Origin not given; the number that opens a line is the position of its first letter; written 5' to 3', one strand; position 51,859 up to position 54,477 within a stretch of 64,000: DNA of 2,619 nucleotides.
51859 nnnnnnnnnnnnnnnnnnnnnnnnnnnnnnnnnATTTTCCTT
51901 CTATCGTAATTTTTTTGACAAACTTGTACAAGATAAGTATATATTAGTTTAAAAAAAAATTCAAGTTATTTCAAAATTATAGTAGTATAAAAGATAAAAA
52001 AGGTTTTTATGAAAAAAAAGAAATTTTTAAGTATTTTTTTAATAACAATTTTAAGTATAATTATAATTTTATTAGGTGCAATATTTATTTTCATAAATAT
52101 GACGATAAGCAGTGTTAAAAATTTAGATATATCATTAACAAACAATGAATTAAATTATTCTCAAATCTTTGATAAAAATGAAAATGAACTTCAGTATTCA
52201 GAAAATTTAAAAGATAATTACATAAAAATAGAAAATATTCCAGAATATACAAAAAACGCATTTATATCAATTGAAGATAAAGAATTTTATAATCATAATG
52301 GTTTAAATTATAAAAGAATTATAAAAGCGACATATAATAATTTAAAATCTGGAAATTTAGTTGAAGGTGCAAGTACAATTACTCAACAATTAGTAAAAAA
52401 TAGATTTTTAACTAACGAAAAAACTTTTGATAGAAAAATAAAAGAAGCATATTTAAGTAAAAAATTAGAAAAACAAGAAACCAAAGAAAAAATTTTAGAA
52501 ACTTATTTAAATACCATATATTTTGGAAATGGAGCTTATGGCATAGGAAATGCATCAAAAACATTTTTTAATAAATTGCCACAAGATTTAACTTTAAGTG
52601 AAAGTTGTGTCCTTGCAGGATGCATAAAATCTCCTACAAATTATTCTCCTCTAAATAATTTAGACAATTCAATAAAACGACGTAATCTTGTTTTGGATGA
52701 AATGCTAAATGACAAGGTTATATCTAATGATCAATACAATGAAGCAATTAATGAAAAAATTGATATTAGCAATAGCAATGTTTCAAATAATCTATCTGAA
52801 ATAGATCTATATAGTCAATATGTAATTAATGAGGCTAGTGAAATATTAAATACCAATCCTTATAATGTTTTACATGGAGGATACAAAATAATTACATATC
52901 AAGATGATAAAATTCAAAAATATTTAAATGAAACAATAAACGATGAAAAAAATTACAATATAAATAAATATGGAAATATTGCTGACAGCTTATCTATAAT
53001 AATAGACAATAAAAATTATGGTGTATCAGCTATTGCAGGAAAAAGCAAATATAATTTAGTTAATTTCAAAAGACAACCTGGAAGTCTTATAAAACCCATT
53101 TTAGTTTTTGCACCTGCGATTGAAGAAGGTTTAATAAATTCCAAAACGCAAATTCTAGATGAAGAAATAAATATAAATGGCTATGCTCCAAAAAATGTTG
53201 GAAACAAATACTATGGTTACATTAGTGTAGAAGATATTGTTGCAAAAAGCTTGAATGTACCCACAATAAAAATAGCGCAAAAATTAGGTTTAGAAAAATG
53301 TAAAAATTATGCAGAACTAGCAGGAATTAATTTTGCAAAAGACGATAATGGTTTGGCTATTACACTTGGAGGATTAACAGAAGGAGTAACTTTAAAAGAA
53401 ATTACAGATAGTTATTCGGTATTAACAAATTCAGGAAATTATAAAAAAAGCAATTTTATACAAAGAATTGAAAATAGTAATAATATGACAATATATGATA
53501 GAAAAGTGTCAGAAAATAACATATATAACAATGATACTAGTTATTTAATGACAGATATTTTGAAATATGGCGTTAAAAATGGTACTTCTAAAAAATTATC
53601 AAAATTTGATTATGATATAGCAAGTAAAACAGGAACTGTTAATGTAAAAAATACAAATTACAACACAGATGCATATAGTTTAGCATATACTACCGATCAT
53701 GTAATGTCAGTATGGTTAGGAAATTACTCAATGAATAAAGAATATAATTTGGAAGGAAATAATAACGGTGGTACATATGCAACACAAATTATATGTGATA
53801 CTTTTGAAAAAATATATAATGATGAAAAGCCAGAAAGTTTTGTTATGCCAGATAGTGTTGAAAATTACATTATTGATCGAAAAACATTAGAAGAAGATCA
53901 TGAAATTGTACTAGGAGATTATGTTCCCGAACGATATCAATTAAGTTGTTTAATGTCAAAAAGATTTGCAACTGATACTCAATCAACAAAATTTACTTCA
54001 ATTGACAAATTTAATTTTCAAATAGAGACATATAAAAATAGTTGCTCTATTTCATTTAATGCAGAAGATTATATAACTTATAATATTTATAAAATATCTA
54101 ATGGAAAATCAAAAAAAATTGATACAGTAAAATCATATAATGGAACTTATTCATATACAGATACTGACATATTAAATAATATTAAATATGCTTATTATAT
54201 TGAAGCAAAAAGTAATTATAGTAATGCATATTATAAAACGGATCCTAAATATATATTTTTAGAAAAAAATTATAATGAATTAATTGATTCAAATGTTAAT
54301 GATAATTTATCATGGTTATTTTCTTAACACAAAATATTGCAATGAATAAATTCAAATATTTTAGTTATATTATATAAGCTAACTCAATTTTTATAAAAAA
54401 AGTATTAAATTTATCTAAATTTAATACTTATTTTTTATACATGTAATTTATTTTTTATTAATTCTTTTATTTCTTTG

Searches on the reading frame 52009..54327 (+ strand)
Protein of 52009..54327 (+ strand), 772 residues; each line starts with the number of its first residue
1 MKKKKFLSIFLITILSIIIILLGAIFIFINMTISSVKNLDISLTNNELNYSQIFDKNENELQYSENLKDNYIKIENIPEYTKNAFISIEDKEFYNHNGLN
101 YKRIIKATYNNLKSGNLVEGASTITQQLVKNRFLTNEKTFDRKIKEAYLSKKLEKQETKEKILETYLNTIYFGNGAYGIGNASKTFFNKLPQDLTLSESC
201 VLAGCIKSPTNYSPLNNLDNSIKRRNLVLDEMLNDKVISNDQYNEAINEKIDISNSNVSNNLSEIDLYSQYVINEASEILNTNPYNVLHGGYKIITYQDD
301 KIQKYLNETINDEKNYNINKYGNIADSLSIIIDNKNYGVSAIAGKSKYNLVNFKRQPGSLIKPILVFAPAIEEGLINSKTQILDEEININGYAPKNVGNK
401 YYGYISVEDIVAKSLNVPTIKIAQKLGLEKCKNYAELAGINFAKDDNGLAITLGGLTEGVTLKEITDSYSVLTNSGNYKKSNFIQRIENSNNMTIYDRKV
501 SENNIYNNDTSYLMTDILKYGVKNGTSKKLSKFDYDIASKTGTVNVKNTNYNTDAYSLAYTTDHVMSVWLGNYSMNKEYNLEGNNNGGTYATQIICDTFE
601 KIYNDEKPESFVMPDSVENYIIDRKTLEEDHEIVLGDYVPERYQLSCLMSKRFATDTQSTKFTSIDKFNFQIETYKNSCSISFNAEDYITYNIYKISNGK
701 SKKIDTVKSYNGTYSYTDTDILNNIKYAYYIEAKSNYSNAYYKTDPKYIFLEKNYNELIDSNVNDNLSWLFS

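Call 53: search_protein_families(library=pfam, proteins=[window:52009-54327:+], max_evalue=0.001)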
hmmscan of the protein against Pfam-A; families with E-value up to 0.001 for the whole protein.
window:52009-54327:+ (772 aa): 2 families
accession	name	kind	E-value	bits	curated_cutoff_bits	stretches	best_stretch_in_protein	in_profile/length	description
PF00912.28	Transgly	-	6.6e-64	215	27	1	65-232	10-177/178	Transglycosylase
PF00905.27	Transpeptidase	-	2.6e-22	79.9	22.1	1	330-562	4-266/299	Penicillin binding protein transpeptidase domain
